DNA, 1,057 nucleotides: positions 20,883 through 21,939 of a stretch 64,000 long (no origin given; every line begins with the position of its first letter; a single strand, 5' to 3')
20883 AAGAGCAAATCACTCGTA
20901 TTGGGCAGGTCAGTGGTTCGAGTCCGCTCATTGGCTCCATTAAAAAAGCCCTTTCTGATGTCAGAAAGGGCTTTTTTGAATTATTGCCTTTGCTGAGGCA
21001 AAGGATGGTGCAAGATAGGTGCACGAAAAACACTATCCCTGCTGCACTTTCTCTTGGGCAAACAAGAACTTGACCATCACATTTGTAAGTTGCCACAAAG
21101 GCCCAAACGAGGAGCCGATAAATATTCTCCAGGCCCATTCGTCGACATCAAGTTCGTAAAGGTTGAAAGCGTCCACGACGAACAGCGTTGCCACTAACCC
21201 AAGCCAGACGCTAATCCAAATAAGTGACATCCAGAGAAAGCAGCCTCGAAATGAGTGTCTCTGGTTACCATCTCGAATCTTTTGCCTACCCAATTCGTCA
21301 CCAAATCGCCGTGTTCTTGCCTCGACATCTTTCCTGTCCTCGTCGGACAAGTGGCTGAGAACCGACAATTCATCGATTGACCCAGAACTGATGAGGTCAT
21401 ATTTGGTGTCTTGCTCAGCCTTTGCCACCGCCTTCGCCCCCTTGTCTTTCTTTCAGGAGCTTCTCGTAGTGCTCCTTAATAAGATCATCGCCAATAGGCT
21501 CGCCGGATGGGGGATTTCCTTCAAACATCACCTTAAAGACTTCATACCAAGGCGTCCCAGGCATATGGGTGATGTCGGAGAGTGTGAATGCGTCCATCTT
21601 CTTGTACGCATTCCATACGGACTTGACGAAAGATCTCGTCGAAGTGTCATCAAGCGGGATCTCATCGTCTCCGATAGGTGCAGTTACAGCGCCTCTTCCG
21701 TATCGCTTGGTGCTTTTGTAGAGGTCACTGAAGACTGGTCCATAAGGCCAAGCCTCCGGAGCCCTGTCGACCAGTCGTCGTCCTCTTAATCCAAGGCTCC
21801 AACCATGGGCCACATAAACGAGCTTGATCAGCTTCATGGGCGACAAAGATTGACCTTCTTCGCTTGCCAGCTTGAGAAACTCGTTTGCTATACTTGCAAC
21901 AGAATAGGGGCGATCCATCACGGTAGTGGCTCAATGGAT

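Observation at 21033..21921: Panacea-domain antitoxin-like gene overlapping a small two-TM membrane protein: candidate PanA/PanT-type toxin-antitoxin pair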

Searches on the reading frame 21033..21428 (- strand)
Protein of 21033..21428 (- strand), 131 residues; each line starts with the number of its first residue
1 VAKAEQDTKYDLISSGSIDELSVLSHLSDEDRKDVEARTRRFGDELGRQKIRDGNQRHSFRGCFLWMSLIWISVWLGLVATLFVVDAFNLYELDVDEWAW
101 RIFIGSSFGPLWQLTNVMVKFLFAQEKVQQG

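Call 3: search_protein_families(library=pfam, proteins=[window:21033-21428:-], max_evalue=0.1)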
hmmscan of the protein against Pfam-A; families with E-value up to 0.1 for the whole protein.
window:21033-21428:- (131 aa): 0 families

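Call 6: search_protein_families(library=ncbifam, proteins=[window:21033-21428:-], max_evalue=0.1)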
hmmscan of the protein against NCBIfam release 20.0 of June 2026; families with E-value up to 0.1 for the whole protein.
window:21033-21428:- (131 aa): 0 families

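Call 7: search_protein_families(library=padloc, proteins=[window:21033-21428:-], max_evalue=0.1)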
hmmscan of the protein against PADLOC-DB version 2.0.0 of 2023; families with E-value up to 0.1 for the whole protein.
window:21033-21428:- (131 aa): 0 families

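Call 9: find_homologous_proteins(query=window:21033-21428:-, max_evalue=0.01)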
Query window:21033-21428:- (131 aa): 1 proteins with E <= 0.01 among 6 candidates.
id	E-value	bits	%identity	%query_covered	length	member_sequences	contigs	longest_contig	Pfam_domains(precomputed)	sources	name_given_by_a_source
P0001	2.7e-82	291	100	100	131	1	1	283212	-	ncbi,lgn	-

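Call 12: find_encoding_contigs(protein=P0001, flank=10000, max_places=4)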
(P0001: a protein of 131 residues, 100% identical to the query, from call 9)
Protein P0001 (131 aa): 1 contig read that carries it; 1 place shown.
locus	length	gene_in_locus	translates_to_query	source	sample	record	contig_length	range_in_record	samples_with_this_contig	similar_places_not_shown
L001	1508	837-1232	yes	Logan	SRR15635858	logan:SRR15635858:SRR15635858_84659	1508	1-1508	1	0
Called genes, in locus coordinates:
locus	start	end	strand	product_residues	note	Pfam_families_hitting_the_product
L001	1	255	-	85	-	?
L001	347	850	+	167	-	PF13274:SocA_Panacea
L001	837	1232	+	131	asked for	-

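Call 19: search_protein_representatives(protein=window:21033-21428:-)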
Query: 131 residues. Proteins with E-value up to 0.001 (for the whole library): 1; up to 1e-10: 1; up to 1e-30: 1. The best 1 are listed.
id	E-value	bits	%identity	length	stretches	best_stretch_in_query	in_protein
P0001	8.6e-83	291.3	100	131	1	1-131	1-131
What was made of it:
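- The small protein finds nothing by single-sequence search in 5.8 billion or 1.84 billion proteins (calls 9, 19).
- Tried and rejected: Single-sequence searches returned only the protein itself (calls 9, 19).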

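Call 32: find_homologous_proteins(query=A2, max_evalue=0.001)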
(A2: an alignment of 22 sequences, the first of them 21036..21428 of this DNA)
Query A2 (22 sequences) (131 aa, profile of the alignment): 64 proteins with E <= 0.001 among 6510 candidates.
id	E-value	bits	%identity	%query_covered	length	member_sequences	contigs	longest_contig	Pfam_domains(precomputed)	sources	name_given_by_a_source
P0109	1.4e-29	120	-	-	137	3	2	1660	-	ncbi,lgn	-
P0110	1.7e-27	114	-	-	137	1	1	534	-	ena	-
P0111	3.5e-26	109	-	-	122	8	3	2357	-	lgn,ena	-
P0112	2.9e-25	106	-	-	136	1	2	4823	-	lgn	-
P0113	1.1e-24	104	23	82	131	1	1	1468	-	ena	-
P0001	1.7e-24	104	100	100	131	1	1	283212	-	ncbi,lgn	-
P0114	2.2e-24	103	24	25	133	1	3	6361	-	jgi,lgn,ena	jgi:hypothetical protein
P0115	2.2e-24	103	24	25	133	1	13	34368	-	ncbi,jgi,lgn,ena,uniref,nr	ncbi:MAG: hypothetical protein O9282_07965 [Flavobacterium sp.]|jgi:hypothetical protein|uniref:hypo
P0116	2.3e-24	103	-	-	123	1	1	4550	-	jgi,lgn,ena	-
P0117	2.4e-24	103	24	25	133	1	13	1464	-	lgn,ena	-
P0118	2.4e-24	103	24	25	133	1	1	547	-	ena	-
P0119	3.3e-24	103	24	25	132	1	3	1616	-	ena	-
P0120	3.5e-24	103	24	25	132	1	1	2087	-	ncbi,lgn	-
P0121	4.0e-24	103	-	-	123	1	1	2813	-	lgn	-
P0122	6.8e-24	102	22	89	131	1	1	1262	-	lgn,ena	-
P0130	1.9e-22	97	23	80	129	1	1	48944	-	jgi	jgi:hypothetical protein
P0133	2.2e-21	94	27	28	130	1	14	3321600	-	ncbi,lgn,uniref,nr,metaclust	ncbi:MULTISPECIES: hypothetical protein [Flavobacterium]|uniref:Uncharacterized protein n=1 Tax=Flav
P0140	5.7e-21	92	27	34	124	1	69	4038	-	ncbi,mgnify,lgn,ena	-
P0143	1.3e-20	91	24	35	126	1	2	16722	-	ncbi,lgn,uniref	uniref:hypothetical protein n=1 Tax=Flavobacterium sp. TaxID=239 RepID=UPI00404A5E3A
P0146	2.3e-20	90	-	-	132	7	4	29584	-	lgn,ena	-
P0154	2.0e-19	87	26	44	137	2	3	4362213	-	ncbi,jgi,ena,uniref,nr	ncbi:hypothetical protein SGQ44_06480 [Flavobacterium sp. Fl-77]|uniref:Uncharacterized protein n=1 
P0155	2.9e-19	87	75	6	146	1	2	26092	-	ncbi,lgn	-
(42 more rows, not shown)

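Call 33: list_cluster_members(proteins=[P0001, P0002, P0133, P0115, P0154, P0109, P0120, P0143, P0155, P0140])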
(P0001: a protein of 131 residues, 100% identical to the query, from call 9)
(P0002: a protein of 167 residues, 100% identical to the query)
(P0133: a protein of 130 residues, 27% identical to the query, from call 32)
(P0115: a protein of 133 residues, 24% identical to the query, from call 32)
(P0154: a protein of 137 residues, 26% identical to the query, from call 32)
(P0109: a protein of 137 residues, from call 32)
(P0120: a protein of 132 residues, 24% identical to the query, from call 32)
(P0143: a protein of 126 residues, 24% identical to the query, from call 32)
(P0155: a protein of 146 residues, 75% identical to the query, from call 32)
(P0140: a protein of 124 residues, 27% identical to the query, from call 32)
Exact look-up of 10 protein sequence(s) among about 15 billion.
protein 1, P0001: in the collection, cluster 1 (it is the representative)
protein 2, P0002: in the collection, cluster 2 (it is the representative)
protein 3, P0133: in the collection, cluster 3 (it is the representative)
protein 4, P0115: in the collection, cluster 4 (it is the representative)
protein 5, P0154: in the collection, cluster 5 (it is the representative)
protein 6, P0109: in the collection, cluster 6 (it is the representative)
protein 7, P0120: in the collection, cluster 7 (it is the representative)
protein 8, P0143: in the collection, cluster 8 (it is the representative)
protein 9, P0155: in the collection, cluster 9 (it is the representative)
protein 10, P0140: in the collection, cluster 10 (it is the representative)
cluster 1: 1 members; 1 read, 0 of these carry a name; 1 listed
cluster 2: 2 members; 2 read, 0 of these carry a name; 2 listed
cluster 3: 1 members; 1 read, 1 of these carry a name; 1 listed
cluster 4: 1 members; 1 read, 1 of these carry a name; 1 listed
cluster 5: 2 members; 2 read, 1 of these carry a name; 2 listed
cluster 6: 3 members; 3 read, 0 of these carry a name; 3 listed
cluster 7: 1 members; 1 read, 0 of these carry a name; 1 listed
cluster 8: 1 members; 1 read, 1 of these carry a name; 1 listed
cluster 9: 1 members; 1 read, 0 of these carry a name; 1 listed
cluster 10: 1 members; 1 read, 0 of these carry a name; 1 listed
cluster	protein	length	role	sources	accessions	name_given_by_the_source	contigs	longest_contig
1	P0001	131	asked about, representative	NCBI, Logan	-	-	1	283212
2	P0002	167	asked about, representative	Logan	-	-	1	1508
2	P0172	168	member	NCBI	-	-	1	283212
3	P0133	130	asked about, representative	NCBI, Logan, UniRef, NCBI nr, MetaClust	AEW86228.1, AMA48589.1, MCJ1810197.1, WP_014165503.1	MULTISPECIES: hypothetical protein [Flavobacterium] | Uncharacterized protein n=1 Tax=Flavobacterium columnare (strain ATCC 49512 / CIP 103533 ... | status=active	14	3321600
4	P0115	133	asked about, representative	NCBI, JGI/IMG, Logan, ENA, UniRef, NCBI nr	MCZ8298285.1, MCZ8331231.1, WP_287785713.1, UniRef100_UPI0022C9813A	MAG: hypothetical protein O9282_07965 [Flavobacterium sp.] | hypothetical protein | hypothetical protein n=1 Tax=Flavobacterium sp. TaxID=239 RepID=UPI0022C9813A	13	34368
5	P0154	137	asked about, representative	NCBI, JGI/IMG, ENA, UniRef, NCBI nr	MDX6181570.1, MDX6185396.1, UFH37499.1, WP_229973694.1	hypothetical protein SGQ44_06480 [Flavobacterium sp. Fl-77] | Uncharacterized protein n=1 Tax=Flavobacterium flavipigmentatum TaxID=2893884 ... | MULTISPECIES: hypothetical protein [unclassified Flavobacterium]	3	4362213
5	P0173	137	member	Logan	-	-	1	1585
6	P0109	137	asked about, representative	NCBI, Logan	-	-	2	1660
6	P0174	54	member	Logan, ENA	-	-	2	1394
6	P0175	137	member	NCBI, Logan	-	-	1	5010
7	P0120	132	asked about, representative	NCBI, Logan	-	-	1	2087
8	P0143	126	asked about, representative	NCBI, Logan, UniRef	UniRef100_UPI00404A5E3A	hypothetical protein n=1 Tax=Flavobacterium sp. TaxID=239 RepID=UPI00404A5E3A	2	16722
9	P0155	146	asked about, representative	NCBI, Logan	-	-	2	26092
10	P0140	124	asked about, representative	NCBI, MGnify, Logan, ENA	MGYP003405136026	-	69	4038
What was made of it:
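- The protein is a singleton cluster (calls 9, 19, 33).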

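Call 69: predict_structure(alignment_id=A4)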
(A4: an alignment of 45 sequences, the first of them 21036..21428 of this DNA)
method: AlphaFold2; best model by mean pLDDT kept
length: 131 residues; sequences in the alignment: 45
mean_pLDDT: 69.6   pTM: 0.38
mean pLDDT of the five models: 69.6, 66.1, 64.5, 63.9, 60.7
residues with pLDDT >= 90: 4; 70-90: 66; 50-70: 43; < 50: 18
segments of 3 or more residues with pLDDT < 50: 1-5, 7-17
pLDDT, mean of each block of 10 residues (from residue 1): 46 49 67 72 59 62 85 88 80 73 83 81 62 42
secondary structure, 60 per line:
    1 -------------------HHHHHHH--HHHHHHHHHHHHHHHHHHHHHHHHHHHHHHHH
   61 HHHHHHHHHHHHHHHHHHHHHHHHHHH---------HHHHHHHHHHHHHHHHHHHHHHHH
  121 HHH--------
elements in order: H20-26 H29-87 H97-123
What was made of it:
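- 21033..21428 (-): Candidate panT: 131-aa small membrane protein. Charged cytosolic N-terminal region (residues 1-61, 41% D/E/K/R), TM helix ~62-88, acidic loop 88-97, weakly hydrophobic helix ~98-123. Start codon uncertain: GTG at 21428, with in-frame TTG codons further in. AF2 hairpin (call 69).
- Checked: AlphaFold2 still models the region as a helical hairpin: helix 29-87, loop 88-96, helix 97-123, with pLDDT 80-88 over the helices (call 69).
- The AF2 hairpin is reasonably confident (call 69).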

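Call 77: fold_search(model_id=the predicted structure, library=viral)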
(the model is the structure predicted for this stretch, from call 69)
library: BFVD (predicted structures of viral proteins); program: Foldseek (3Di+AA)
matches with E <= 10: 3; with E <= 0.001: 0
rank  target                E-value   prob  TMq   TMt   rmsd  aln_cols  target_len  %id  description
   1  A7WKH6                7.9e+00  0.10  0.46  0.64   3.8        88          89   15  Uncharacterized protein [Betalipothrixvirus pozzuoliense]
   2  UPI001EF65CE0         7.9e+00  0.03  0.24  0.30   5.4        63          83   19  (no name look-up for this kind of identifier)
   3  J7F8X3                1.0e+01  0.03  0.27  0.05  30.9       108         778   17  Putative structural protein [Agrobacterium phage 7-7-1]
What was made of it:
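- Tried and rejected: A viral fold search with the toxin model found nothing (call 77).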

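Call 78: find_encoding_contigs(protein=P0133, flank=2500, max_places=2)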
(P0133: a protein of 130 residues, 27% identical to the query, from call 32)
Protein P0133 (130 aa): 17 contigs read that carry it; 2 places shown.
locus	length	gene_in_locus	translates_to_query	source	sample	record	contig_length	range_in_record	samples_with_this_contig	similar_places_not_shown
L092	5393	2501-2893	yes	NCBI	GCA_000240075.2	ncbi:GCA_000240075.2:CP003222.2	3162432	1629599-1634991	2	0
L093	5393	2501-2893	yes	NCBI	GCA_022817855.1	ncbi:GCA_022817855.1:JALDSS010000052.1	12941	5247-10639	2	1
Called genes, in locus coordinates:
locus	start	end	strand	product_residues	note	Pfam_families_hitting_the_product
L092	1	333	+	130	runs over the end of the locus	PF01042:Ribonuc_L-PSP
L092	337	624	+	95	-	PF28474:DUF8412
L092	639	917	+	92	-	PF13376:OmdA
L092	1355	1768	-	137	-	PF05598:DUF772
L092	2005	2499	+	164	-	PF13274:SocA_Panacea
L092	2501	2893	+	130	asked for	-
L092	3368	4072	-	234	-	PF00072:Response_reg, PF00486:Trans_reg_C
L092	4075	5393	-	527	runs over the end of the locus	PF00512:HisKA, PF02518:HATPase_c, PF14501:HATPase_c_5 (weak)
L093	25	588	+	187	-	-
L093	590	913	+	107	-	-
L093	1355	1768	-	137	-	PF05598:DUF772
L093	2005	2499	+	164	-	PF13274:SocA_Panacea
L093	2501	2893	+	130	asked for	-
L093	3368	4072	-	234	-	PF00072:Response_reg, PF00486:Trans_reg_C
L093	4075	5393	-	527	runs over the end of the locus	PF00512:HisKA, PF02518:HATPase_c, PF14501:HATPase_c_5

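Call 79: find_encoding_contigs(protein=P0130, flank=2500, max_places=2)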
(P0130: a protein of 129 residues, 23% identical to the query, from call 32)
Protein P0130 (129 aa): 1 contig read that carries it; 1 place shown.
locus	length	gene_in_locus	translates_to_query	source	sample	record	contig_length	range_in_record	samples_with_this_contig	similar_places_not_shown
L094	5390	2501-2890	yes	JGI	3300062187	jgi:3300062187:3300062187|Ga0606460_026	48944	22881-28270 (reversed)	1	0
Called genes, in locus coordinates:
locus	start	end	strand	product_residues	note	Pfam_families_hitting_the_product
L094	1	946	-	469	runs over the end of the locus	PF00206:Lyase_1, PF10415:FumaraseC_C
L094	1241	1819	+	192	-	PF23894:LD_SV2 (faint), PF13576:Pentapeptide_3 (faint), PF13599:Pentapeptide_4, PF00805:Pentapeptide (faint), PF13599:Pentapeptide_4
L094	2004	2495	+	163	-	PF13274:SocA_Panacea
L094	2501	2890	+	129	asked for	-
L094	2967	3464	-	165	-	PF00583:Acetyltransf_1, PF13673:Acetyltransf_10, PF13508:Acetyltransf_7, PF08445:FR47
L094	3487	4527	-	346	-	PF00478:IMPDH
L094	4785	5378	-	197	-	PF06175:MiaE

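Call 80: find_encoding_contigs(protein=P0146, flank=2500, max_places=2)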
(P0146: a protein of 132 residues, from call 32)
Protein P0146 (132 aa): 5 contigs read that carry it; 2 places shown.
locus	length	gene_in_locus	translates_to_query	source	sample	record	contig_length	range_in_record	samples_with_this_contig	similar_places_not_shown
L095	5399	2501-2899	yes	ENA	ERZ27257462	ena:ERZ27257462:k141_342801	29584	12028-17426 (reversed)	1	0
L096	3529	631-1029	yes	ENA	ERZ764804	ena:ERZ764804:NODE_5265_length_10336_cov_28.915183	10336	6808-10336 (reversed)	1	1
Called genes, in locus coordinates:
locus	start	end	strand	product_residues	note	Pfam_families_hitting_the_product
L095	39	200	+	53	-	-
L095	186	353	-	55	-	-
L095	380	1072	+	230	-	PF09851:SHOCT (faint)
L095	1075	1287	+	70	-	-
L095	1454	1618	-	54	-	-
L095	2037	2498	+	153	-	PF13274:SocA_Panacea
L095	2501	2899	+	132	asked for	-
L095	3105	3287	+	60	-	-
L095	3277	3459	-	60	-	PF09926:DUF2158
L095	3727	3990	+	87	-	-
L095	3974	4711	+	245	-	-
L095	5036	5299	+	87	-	-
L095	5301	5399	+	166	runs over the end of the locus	-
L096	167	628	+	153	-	PF13274:SocA_Panacea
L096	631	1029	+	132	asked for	-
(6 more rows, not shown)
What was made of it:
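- On PanA (Panacea/DUF4065-domain antitoxins): Three of three partner-family members found by profile are preceded by a PF13274 gene (calls 78-80).
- Reciprocally, three family members found by profile alone are each directly preceded by a PF13274 gene in otherwise unrelated neighbourhoods (calls 78-80).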

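Call 82: search_protein_families(library=phrogs, proteins=[window:21033-21428:-], max_evalue=0.01)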
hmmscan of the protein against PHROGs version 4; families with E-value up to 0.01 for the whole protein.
window:21033-21428:- (131 aa): 0 families

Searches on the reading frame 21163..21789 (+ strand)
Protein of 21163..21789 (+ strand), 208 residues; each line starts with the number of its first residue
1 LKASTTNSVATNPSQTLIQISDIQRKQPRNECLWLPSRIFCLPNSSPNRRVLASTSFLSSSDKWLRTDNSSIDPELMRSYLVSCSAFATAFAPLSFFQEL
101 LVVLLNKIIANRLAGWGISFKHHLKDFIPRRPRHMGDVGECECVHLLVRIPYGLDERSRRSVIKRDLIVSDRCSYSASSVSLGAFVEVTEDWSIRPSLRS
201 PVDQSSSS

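Call 83: search_protein_families(library=pfam, proteins=[window:21163-21789:+], max_evalue=0.1)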
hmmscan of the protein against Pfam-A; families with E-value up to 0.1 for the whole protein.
window:21163-21789:+ (208 aa): 0 families
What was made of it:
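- Tried and rejected: The antisense ORFs 21163..21789 (+) and 22223..22804 (-) have no family hit and are treated as shadow ORFs (call 83).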
